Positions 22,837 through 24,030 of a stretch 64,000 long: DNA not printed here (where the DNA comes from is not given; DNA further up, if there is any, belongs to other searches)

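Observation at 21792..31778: Stand-alone lipid/glycolipid biosynthesis cluster: ACP-dehydratase, KAS, SDR, GSA-type aminotransferase, SCP2-like protein and four glycosyltransferases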

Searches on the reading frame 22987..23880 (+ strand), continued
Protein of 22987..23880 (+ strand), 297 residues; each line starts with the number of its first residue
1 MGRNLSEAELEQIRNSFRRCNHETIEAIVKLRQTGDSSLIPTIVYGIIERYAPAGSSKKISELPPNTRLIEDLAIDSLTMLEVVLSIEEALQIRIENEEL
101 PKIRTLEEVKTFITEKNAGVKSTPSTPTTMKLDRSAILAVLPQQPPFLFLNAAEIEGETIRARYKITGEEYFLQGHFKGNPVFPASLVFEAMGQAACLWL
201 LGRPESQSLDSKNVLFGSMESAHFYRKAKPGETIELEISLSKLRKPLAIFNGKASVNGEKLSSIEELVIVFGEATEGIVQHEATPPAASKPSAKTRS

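Call 9: find_encoding_contigs(protein=P0005, flank=10000, max_places=2)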
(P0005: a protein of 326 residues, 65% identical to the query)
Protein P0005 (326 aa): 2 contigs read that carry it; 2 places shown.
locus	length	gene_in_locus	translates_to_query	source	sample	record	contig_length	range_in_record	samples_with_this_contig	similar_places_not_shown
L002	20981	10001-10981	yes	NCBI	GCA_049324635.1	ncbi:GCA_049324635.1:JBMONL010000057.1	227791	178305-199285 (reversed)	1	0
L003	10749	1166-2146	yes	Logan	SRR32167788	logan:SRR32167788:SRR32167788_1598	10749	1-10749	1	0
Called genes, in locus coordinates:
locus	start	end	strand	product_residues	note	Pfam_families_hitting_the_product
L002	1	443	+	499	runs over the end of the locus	PF00344:SecY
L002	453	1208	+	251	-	PF00557:Peptidase_M24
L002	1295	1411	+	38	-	PF00444:Ribosomal_L36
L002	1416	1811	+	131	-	PF00416:Ribosomal_S13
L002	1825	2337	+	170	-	PF00411:Ribosomal_S11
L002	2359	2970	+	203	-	PF00163:Ribosomal_S4, PF01479:S4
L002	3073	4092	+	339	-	PF01193:RNA_pol_L, PF01000:RNA_pol_A_bac, PF03118:RNA_pol_A_CTD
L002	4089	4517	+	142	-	PF01196:Ribosomal_L17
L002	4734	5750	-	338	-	PF03308:MeaB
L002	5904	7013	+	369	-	PF17805:AsnC_trans_reg2 (weak)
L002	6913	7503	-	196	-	PF00814:TsaD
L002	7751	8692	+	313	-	PF20511:PMI_typeI_cat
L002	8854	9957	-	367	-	PF00534:Glycos_transf_1, PF13692:Glyco_trans_1_4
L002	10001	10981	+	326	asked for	PF00550:PP-binding (weak), PF07977:FabA, PF22818:ApeI-like (weak)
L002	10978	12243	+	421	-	PF00109:ketoacyl-synt, PF02801:Ketoacyl-synt_C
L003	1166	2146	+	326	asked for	PF00550:PP-binding (weak), PF07977:FabA, PF22818:ApeI-like (weak)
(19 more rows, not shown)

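Call 11: find_related_loci(query=A1, collection=genome_contigs, flank=10000)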
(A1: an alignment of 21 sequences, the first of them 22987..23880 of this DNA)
Query A1 (297 aa) in genome_contigs; peptide patterns used: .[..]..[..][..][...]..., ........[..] (x = any residue, [..] = any of these).
599 stretches matched a pattern (row limit reached: there are more); 455 encode a relative of the query (tblastn E <= 1e-3); the best 80 are kept; 80 distinct loci.
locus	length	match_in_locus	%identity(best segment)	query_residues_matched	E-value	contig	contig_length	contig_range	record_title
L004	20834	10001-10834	65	1-278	2e-122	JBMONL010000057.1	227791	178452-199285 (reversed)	MAG: Verrucomicrobiota bacterium isolate Betzabe_MAG075 MAG075_57, whole genome shotgun sequence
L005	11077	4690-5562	53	6-294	5e-96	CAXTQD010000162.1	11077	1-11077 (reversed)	MAG TPA_asm: uncultured Chthoniobacterales bacterium isolate public_SRR14722117_metawrap_bin.2 genome assembly, contig:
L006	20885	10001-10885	54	5-293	5e-96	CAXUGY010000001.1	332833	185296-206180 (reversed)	MAG TPA_asm: uncultured Chthoniobacterales bacterium isolate public_SRR11456913_metawrap_bin.21 genome assembly, contig:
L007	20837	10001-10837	51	6-281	3e-95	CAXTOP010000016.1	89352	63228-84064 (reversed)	MAG TPA_asm: uncultured Chthoniobacterales bacterium isolate public_SRR11456919_metawrap_bin.2 genome assembly, contig:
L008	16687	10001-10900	49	1-297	2e-94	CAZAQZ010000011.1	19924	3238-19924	MAG TPA_asm: uncultured Verrucomicrobiota bacterium isolate binchicken_co162_501 genome assembly, contig: NODE_6034_leng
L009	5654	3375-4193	53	1-273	1e-94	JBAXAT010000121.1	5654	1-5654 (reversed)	MAG: Verrucomicrobiota bacterium isolate ELA148 MAG148_121, whole genome shotgun sequence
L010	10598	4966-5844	49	6-295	1e-93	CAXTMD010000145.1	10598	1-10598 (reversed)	MAG TPA_asm: uncultured Chthoniobacterales bacterium isolate public_SRR14721929_metawrap_bin.1 genome assembly, contig:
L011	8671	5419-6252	52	6-281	3e-93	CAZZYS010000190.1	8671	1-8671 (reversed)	MAG: uncultured Verrucomicrobiota bacterium isolate Brown_M.bin.5 genome assembly, contig: NODE_1805_length_8671_cov_8.4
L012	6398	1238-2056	52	1-273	9e-93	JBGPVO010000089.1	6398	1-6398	MAG: Verrucomicrobiia bacterium isolate OBJ1_062018_110_14 k141_3077862_length_6398_cov_18.0401, whole genome shotgun se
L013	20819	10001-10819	52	1-273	2e-92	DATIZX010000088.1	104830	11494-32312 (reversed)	MAG TPA_asm: Verrucomicrobiia bacterium isolate SMAG_U15312 k141_3438187, whole genome shotgun sequence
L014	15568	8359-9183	52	5-272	6e-92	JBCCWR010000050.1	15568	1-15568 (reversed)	MAG: Verrucomicrobiota bacterium isolate P01_F01_bin.106 k141_2806123_length_15568_cov_9.0151, whole genome shotgun sequ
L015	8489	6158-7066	50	1-297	8e-92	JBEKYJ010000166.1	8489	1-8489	MAG: Verrucomicrobiia bacterium isolate SPRUCE 672 SPRUCE_672_166, whole genome shotgun sequence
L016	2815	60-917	53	6-285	2e-93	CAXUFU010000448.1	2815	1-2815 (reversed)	MAG TPA_asm: uncultured Chthoniobacterales bacterium isolate public_SRR14722299_metawrap_bin.1 genome assembly, contig:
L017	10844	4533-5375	51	5-281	5e-91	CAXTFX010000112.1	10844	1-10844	MAG TPA_asm: uncultured Chthoniobacterales bacterium isolate private_GTX0163_metawrap_bin.11 genome assembly, contig: pr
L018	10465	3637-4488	53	2-281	4e-91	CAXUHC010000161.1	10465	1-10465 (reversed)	MAG TPA_asm: uncultured Chthoniobacterales bacterium isolate public_SRR11456914_metawrap_bin.11 genome assembly, contig:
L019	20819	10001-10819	52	1-273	9e-91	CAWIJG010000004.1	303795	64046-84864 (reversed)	MAG: uncultured Verrucomicrobiae bacterium isolate MFD05512.bin.1.230 genome assembly, contig: contig_28378, whole genom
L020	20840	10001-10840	51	5-272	4e-90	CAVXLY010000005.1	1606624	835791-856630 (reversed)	MAG: uncultured Verrucomicrobiae bacterium isolate MFD02581.bin.2.55 genome assembly, contig: contig_51550, whole genome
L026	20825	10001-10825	50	1-272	3e-89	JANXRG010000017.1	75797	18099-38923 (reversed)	MAG: Verrucomicrobia bacterium isolate GL140_6_concoct_55 GL140_6_k141_2195084, whole genome shotgun sequence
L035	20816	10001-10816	52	6-272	8e-86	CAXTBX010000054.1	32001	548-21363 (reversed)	MAG TPA_asm: uncultured Chthoniobacterales bacterium isolate private_GTX0163_metawrap_bin.1 genome assembly, contig: pri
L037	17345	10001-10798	45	11-275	1e-75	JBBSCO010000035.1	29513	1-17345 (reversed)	MAG: Candidatus Methylacidiphilales bacterium isolate metawrap_la6_25 metawrap_la6_25_K_168739_L_29513_cov_28.1373, whol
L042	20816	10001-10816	43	2-272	2e-68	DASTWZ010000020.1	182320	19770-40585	MAG TPA_asm: Opitutaceae bacterium isolate SMAG_U2401 k141_633252, whole genome shotgun sequence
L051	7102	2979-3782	41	4-271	1e-66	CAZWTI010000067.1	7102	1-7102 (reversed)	MAG TPA_asm: uncultured Puniceicoccaceae bacterium isolate SRP092796_co2_577 genome assembly, contig: k141_2389489, whol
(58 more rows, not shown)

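Call 18: search_protein_families(library=ncbifam, proteins=[L013:19182-20396:-, L042:16986-18182:-, L037:8719-9948:+, L051:5548-6717:-], max_evalue=1e-10)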
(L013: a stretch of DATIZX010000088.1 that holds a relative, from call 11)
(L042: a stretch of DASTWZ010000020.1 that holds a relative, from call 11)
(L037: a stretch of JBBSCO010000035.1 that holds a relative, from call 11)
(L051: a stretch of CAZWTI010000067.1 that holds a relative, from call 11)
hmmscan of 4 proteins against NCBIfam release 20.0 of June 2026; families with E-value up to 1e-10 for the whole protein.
L013:19182-20396:- (404 aa): 11 families
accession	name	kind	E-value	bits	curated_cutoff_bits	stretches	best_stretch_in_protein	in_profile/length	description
NF047600.1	SerpalmtaseCFB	equivalog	2.4e-120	401.8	640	1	29-398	24-393/395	serine palmitoyltransferase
TIGR00858.1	bioF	equivalog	4.8e-104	348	426.45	1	35-391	8-365/365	8-amino-7-oxononanoate synthase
NF047599.1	SerpalmtaseBetaP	equivalog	1.3e-103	346.7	500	1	40-397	35-393/394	serine palmitoyltransferase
TIGR01825.1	gly_Cac_T_rel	subfamily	3.4e-99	332.1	535.4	1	33-398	18-383/385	BioF/Kbl family PLP-dependent acyltransferase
NF005394.0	PRK06939.1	equivalog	1.8e-95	320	460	1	33-399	26-396/397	glycine C-acetyltransferase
NF047603.1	SerpalmtaseAlphaP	equivalog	5.7e-85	285.4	670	1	8-399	7-398/399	serine palmitoyltransferase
TIGR01821.1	5aminolev_synth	equivalog_domain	1.2e-78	264.8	338.55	1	48-399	45-399/402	5-aminolevulinate synthase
TIGR01822.1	2am3keto_CoA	equivalog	1e-77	261.7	493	1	33-399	22-392/393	glycine C-acetyltransferase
NF005526.0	PRK07179.1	equivalog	1.2e-62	211.8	428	1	49-397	55-399/407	alpha-hydroxyketone-type quorum-sensing autoinducer synthase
NF005697.0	PRK07505.1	subfamily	5.8e-45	153.6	342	1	8-397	9-402/405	hypothetical protein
NF004608.1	PRK05937.1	equivalog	7.3e-28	97.4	399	1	82-306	43-269/366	8-amino-7-oxononanoate synthase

L042:16986-18182:- (398 aa): 11 families
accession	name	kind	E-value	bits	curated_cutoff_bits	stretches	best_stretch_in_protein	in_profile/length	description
NF047600.1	SerpalmtaseCFB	equivalog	1.3e-114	382.9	640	1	30-397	24-391/395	serine palmitoyltransferase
TIGR01825.1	gly_Cac_T_rel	subfamily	2.4e-103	345.8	535.4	1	34-393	18-377/385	BioF/Kbl family PLP-dependent acyltransferase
NF047599.1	SerpalmtaseBetaP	equivalog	1.2e-101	340.3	500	1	30-394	23-389/394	serine palmitoyltransferase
TIGR00858.1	bioF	equivalog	1.6e-99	333.1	426.45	1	35-391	7-364/365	8-amino-7-oxononanoate synthase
NF005394.0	PRK06939.1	equivalog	3.5e-93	312.5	460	1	35-395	27-391/397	glycine C-acetyltransferase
NF047603.1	SerpalmtaseAlphaP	equivalog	1.2e-79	267.8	670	1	30-391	25-389/399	serine palmitoyltransferase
TIGR01822.1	2am3keto_CoA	equivalog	8.2e-77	258.7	493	1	38-392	26-384/393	glycine C-acetyltransferase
TIGR01821.1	5aminolev_synth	equivalog_domain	5.6e-74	249.4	338.55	1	47-396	43-395/402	5-aminolevulinate synthase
NF005526.0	PRK07179.1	equivalog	1.7e-67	227.8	428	1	47-396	52-397/407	alpha-hydroxyketone-type quorum-sensing autoinducer synthase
NF005697.0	PRK07505.1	subfamily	7.8e-44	149.9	342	1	36-392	35-396/405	hypothetical protein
NF004608.1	PRK05937.1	equivalog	8e-25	87.4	399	1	83-332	43-291/366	8-amino-7-oxononanoate synthase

L037:8719-9948:+ (409 aa): 11 families
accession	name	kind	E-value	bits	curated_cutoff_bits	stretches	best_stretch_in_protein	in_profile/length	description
NF047600.1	SerpalmtaseCFB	equivalog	1.6e-114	382.6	640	1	31-399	24-392/395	serine palmitoyltransferase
TIGR00858.1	bioF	equivalog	2e-105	352.5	426.45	1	38-393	9-365/365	8-amino-7-oxononanoate synthase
TIGR01825.1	gly_Cac_T_rel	subfamily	6.2e-101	337.8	535.4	1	35-399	18-382/385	BioF/Kbl family PLP-dependent acyltransferase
NF047599.1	SerpalmtaseBetaP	equivalog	3.4e-99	332.2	500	1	30-398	22-392/394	serine palmitoyltransferase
NF005394.0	PRK06939.1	equivalog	1.4e-94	317.1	460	1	36-401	27-396/397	glycine C-acetyltransferase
NF047603.1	SerpalmtaseAlphaP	equivalog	1.2e-82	277.8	670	1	8-401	5-398/399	serine palmitoyltransferase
TIGR01822.1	2am3keto_CoA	equivalog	5.4e-77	259.3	493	1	36-401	23-392/393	glycine C-acetyltransferase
TIGR01821.1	5aminolev_synth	equivalog_domain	8.5e-70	235.6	338.55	1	50-399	45-397/402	5-aminolevulinate synthase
NF005526.0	PRK07179.1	equivalog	3.9e-61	206.8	428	1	37-398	37-398/407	alpha-hydroxyketone-type quorum-sensing autoinducer synthase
NF005697.0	PRK07505.1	subfamily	3.7e-45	154.2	342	1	47-399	45-402/405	hypothetical protein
NF004608.1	PRK05937.1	equivalog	1.3e-35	122.9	399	1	84-400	43-350/366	8-amino-7-oxononanoate synthase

L051:5548-6717:- (389 aa): 1 family
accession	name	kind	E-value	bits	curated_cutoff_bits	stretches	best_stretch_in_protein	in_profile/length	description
NF041876.1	EPS_EpsE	equivalog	5.7e-12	45.6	400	1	211-371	213-375/389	exopolysaccharide biosynthesis GT4 family glycosyltransferase EpsE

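Call 23: search_protein_families(library=pfam, proteins=[L026:14020-16251:-, L020:14575-15513:-, L006:16900-17736:-, L035:17136-18407:-, L006:13393-14403:+, L026:17369-18388:-, L006:19173-20576:-], max_evalue=1)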
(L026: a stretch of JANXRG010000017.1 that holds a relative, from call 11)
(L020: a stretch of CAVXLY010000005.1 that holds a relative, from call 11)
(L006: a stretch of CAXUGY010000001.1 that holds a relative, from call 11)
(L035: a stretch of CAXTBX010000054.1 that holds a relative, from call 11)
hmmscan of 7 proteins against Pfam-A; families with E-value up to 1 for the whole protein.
L026:14020-16251:- (743 aa): 1 family
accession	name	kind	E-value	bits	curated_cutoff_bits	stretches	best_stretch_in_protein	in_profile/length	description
PF00202.27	Aminotran_3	-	2e-40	139.2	30.5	1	373-712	11-375/403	Aminotransferase class-III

L020:14575-15513:- (312 aa): 0 families

L006:16900-17736:- (278 aa): 0 families

L035:17136-18407:- (423 aa): 1 family
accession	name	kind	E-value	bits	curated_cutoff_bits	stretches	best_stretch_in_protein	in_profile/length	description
PF17814.7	LisH_TPL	-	0.022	14.9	30.7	1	220-234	8-22/31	LisH-like dimerisation domain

L006:13393-14403:+ (336 aa): 1 family
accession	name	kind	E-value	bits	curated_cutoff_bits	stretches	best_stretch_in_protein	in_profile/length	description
PF07589.16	PEP-CTERM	-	1.7e-06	28.3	20.7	1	311-335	1-24/24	PEP-CTERM motif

L026:17369-18388:- (339 aa): 0 families

L006:19173-20576:- (467 aa): 0 families

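Call 60: find_encoding_contigs(protein=P0002, flank=10000, max_places=2)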
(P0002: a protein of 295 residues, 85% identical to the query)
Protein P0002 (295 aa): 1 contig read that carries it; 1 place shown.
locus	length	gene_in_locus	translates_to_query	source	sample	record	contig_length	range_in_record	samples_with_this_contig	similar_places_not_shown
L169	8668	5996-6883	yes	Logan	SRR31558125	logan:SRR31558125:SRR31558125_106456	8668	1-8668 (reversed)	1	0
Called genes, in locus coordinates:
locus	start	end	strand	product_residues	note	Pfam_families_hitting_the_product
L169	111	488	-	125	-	PF00190:Cupin_1 (weak), PF02311:AraC_binding, PF07883:Cupin_2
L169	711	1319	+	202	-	PF01618:MotA_ExbB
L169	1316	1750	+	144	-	PF02472:ExbD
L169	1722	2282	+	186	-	PF01327:Pep_deformylase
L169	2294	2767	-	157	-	PF04390:LptE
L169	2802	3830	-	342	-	PF13424:TPR_12 (faint), PF13512:TPR_18 (faint), PF07719:TPR_2 (faint), PF13428:TPR_14 (faint), PF22890:TPR_EMC2 (faint), PF24575:TPR_Slam (faint), PF13525:YfiO, PF13174:TPR_6 (weak), +3 more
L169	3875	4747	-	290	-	PF00781:DAGK_cat (weak), PF01513:NAD_kinase, PF20143:NAD_kinase_C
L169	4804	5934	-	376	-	PF13439:Glyco_transf_4, PF00534:Glycos_transf_1, PF13692:Glyco_trans_1_4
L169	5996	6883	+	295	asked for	PF00550:PP-binding (weak), PF07977:FabA, PF22818:ApeI-like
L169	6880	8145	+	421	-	PF00109:ketoacyl-synt, PF02801:Ketoacyl-synt_C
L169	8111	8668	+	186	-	?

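Call 61: find_encoding_contigs(protein=P0001, flank=10000, max_places=2)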
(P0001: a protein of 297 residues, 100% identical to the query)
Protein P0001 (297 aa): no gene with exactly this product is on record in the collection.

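Call 70: search_solved_structures(query=L019:18027-19289:-, max_evalue=1e-40)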
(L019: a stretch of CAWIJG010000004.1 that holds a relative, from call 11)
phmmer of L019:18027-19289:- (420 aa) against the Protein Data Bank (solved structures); distinct sequences matched with E-value up to 1e-40: 37.
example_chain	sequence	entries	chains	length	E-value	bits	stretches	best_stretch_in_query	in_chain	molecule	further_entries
3a2b_A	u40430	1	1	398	6.6e-93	315.1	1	44-413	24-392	Serine palmitoyltransferase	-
8guh_A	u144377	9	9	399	6.7e-93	315.1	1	44-413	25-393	Serine palmitoyltransferase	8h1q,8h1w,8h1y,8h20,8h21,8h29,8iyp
8s1y_A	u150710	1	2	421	2.1e-76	260.7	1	51-415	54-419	8-amino-7-oxononanoate synthase/2-amino-3-ketobutyrate coenzyme A ligase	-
7poa_A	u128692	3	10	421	5.4e-76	259.4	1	51-415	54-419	8-amino-7-oxononanoate synthase/2-amino-3-ketobutyrate coenzyme A ligase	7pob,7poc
2w8t_A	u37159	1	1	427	8.5e-73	248.8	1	57-401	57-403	SERINE PALMITOYLTRANSFERASE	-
2w8u_A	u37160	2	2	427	2.9e-71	243.8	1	57-401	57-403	SERINE PALMITOYLTRANSFERASE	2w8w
2w8v_A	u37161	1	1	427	2.9e-71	243.8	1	57-401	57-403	SERINE PALMITOYLTRANSFERASE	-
2jgt_A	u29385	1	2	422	3.6e-71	243.5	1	57-401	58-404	SERINE PALMITOYLTRANSFERASE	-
2jg2_A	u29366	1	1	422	3.9e-71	243.4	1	57-401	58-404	SERINE PALMITOYLTRANSFERASE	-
2w8j_A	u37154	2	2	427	3.9e-71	243.4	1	57-401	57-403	SERINE PALMITOYLTRANSFERASE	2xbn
4bmk_A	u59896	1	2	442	3.2e-70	240.4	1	57-401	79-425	SERINE PALMITOYLTRANSFERASE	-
2x8u_A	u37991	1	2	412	8e-70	239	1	27-419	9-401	SERINE PALMITOYLTRANSFERASE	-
3tqx_A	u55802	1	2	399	2.5e-64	221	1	48-413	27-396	2-amino-3-ketobutyrate coenzyme A ligase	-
1fc4_A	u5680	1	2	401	4.6e-64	220.1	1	47-412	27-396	2-AMINO-3-KETOBUTYRATE CONENZYME A LIGASE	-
7v58_A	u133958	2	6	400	2.8e-61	210.9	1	50-405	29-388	2-amino-3-ketobutyrate coenzyme A ligase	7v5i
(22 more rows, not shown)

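Call 81: search_protein_families(library=ncbifam, proteins=[L042:12339-13178:+], max_evalue=1e-30)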
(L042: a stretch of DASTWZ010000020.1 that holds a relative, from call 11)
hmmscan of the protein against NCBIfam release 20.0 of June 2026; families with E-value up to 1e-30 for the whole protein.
L042:12339-13178:+ (279 aa): 1 family
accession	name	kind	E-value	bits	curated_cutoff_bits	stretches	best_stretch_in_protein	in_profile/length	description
NF004823.0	PRK06179.1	subfamily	9.2e-36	123.7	310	1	7-266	4-257/271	oxidoreductase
